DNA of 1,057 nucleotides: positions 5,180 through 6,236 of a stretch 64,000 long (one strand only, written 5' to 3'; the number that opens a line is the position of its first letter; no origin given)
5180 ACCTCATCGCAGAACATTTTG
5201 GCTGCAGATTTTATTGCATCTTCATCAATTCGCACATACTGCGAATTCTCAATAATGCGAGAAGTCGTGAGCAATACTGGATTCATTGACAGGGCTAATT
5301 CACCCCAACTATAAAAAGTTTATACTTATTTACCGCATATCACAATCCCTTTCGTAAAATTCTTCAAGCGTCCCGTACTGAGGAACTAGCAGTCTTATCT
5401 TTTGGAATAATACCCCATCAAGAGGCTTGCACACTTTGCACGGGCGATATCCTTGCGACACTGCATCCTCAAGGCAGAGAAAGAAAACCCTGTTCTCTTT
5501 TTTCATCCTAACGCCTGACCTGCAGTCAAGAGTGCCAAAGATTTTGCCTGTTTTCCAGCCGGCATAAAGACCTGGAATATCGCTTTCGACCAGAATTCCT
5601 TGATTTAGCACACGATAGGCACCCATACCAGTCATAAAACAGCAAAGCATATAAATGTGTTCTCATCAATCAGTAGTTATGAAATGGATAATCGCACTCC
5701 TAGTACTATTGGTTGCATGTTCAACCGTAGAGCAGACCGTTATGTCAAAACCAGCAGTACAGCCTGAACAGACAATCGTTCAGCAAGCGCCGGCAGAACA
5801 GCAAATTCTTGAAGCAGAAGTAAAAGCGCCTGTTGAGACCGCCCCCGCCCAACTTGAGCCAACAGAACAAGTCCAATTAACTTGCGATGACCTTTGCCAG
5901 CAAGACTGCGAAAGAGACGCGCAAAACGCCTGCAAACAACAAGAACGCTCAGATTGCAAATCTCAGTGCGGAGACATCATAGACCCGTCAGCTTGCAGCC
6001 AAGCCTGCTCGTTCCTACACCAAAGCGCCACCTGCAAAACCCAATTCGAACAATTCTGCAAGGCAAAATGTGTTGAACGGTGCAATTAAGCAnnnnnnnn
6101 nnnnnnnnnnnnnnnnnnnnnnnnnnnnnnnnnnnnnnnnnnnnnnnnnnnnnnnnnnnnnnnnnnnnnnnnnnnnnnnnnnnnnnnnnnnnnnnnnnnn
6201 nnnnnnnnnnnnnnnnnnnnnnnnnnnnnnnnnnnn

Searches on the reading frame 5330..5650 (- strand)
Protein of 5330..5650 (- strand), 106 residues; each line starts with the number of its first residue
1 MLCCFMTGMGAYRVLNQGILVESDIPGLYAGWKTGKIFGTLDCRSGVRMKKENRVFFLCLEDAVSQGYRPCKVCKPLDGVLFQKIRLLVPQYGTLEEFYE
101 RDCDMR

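Call 6: search_protein_families(library=pfam, proteins=[window:5330-5650:-], max_evalue=1)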
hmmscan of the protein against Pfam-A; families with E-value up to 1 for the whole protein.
window:5330-5650:- (106 aa): 1 family
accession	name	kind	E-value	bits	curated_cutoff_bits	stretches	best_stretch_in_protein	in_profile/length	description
PF02805.21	Ada_Zn_binding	-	2.2e-09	37.6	23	1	29-76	18-64/65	Metal binding domain of Ada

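Call 7: search_protein_families(library=ncbifam, proteins=[window:5330-5650:-], max_evalue=1)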
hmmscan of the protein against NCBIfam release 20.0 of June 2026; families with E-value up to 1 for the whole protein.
window:5330-5650:- (106 aa): 1 family
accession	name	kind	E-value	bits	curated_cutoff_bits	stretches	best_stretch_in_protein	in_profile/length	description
NF011964.0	PRK15435.1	equivalog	4.2e-05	22.7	345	1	33-77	32-75/354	bifunctional DNA-binding transcriptional regulator/O6-methylguanine-DNA methyltransferase Ada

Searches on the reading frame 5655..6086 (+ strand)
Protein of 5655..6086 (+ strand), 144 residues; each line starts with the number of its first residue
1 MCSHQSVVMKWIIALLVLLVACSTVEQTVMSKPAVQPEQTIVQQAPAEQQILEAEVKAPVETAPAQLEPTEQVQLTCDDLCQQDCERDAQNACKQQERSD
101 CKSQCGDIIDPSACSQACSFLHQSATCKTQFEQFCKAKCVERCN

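Call 6: search_protein_families(library=pfam, proteins=[window:5655-6086:+], max_evalue=1)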
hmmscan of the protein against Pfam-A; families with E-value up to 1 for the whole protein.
window:5655-6086:+ (144 aa): 0 families

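Call 7: search_protein_families(library=ncbifam, proteins=[window:5655-6086:+], max_evalue=1)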
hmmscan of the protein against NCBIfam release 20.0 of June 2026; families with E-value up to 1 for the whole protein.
window:5655-6086:+ (144 aa): 3 families
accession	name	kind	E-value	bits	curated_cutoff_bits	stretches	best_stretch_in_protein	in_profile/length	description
NF052435.1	BamI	equivalog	0.051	13.4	180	1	10-71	4-63/226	biofilm-associated metzincin protease inhibitor BamI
TIGR03752.1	conj_TIGR03752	hypoth_equivalog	0.055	12.7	241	1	7-109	4-107/471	TIGR03752 family integrating conjugative element protein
NF040528.1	SP_0198_lipo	equivalog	0.17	11.8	100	1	8-44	5-40/144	SP_0198 family lipoprotein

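Call 66: search_protein_families(library=padloc, proteins=[window:5655-6086:+], max_evalue=1)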
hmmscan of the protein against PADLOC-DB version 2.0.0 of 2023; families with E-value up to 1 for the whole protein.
window:5655-6086:+ (144 aa): 0 families

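Call 67: search_protein_families(library=phrogs, proteins=[window:5655-6086:+], max_evalue=1)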
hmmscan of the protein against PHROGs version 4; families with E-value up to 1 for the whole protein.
window:5655-6086:+ (144 aa): 4 families
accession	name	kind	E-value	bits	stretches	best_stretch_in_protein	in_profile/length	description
phrog_7381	-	unknown function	0.013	16.6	1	8-129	19-135/231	-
phrog_5873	-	unknown function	0.16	13.2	1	27-98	123-195/246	-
phrog_22371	-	unknown function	0.22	12.4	1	6-18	5-17/27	-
phrog_812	-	lysis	0.56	11.4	1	9-46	4-35/102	Rz-like spanin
